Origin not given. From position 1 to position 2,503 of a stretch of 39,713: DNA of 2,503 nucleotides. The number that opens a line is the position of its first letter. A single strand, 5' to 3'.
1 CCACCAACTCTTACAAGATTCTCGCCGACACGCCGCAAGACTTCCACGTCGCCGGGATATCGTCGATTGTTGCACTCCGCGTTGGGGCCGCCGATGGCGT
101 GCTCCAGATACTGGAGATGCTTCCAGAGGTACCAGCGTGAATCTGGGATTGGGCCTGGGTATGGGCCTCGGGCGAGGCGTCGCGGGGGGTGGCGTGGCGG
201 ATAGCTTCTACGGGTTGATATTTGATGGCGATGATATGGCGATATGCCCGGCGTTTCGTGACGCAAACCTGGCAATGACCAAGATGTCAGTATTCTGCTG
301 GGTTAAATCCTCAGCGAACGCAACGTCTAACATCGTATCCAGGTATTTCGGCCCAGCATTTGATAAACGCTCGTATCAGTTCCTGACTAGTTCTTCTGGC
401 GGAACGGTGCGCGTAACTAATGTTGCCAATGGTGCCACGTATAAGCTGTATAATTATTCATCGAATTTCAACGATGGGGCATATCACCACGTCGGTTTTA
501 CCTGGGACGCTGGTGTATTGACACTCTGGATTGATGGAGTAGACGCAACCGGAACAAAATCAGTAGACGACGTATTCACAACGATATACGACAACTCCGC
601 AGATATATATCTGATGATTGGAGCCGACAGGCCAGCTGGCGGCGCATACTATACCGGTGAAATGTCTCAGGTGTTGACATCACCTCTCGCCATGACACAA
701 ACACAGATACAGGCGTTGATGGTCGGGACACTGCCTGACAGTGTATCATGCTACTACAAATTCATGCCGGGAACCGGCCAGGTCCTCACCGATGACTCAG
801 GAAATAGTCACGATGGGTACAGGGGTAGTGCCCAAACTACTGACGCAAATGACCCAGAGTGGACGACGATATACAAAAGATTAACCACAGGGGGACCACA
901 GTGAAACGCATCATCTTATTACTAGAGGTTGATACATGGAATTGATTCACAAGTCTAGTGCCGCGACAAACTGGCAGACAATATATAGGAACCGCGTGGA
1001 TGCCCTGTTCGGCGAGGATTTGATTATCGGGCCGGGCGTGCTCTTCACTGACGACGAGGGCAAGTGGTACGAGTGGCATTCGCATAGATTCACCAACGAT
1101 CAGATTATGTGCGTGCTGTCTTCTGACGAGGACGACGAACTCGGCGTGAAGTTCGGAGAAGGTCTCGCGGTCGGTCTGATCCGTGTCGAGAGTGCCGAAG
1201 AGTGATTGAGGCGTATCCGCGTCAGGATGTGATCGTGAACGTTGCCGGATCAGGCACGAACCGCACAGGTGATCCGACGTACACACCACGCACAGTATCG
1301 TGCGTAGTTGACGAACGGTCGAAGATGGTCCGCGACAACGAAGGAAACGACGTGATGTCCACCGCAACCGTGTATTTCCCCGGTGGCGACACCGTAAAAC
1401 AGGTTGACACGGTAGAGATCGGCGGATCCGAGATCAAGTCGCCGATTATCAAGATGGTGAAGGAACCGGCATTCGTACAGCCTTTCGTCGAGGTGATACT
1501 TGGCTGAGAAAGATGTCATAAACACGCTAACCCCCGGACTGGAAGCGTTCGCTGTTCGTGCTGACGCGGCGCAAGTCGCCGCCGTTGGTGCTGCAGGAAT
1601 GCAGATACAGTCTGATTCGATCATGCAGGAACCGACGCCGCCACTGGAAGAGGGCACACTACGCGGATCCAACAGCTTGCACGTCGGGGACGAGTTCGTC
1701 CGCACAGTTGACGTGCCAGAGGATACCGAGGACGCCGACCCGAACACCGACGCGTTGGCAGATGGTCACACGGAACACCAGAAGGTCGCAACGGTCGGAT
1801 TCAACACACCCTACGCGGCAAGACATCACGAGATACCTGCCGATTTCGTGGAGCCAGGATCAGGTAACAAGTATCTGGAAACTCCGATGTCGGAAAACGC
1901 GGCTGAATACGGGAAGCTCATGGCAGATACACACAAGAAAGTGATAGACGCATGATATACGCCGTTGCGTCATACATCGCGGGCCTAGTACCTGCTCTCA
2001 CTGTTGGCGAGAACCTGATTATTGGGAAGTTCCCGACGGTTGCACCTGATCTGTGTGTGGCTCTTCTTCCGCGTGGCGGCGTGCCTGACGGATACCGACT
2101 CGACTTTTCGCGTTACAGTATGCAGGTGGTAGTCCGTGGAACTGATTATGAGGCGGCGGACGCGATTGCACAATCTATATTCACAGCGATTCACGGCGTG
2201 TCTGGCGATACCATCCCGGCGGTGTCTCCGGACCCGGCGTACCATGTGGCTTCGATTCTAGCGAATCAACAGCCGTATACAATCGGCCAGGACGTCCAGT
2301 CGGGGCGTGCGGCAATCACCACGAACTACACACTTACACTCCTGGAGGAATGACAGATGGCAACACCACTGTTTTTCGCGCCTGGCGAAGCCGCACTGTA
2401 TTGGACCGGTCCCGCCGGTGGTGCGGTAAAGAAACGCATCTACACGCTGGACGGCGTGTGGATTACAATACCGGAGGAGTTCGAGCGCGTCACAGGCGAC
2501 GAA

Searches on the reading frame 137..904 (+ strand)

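Call 73: search_protein_families(library=phrogs, proteins=[window:137-904:+], max_evalue=0.001)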
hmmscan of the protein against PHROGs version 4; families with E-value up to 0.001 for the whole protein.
window:137-904:+ (255 aa): 1 family
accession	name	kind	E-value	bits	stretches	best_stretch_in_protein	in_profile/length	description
phrog_8510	-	head and packaging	2.6e-10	39.7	1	29-191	734-893/1348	virion structural protein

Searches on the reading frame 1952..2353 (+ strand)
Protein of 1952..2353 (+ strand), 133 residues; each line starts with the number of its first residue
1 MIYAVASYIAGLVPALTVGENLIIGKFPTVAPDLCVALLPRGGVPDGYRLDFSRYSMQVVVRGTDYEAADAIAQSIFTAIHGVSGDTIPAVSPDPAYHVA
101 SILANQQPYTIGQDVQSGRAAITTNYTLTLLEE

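Call 74: search_protein_families(library=phrogs, proteins=[window:1952-2353:+], max_evalue=0.001)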
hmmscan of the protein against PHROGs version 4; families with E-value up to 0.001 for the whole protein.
window:1952-2353:+ (133 aa): 2 families
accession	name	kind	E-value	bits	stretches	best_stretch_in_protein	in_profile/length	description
phrog_10344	-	head and packaging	5.2e-10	40.7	1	20-130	16-125/128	minor head protein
phrog_2595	-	connector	7.6e-08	33.3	1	18-130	29-138/143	head-tail connector protein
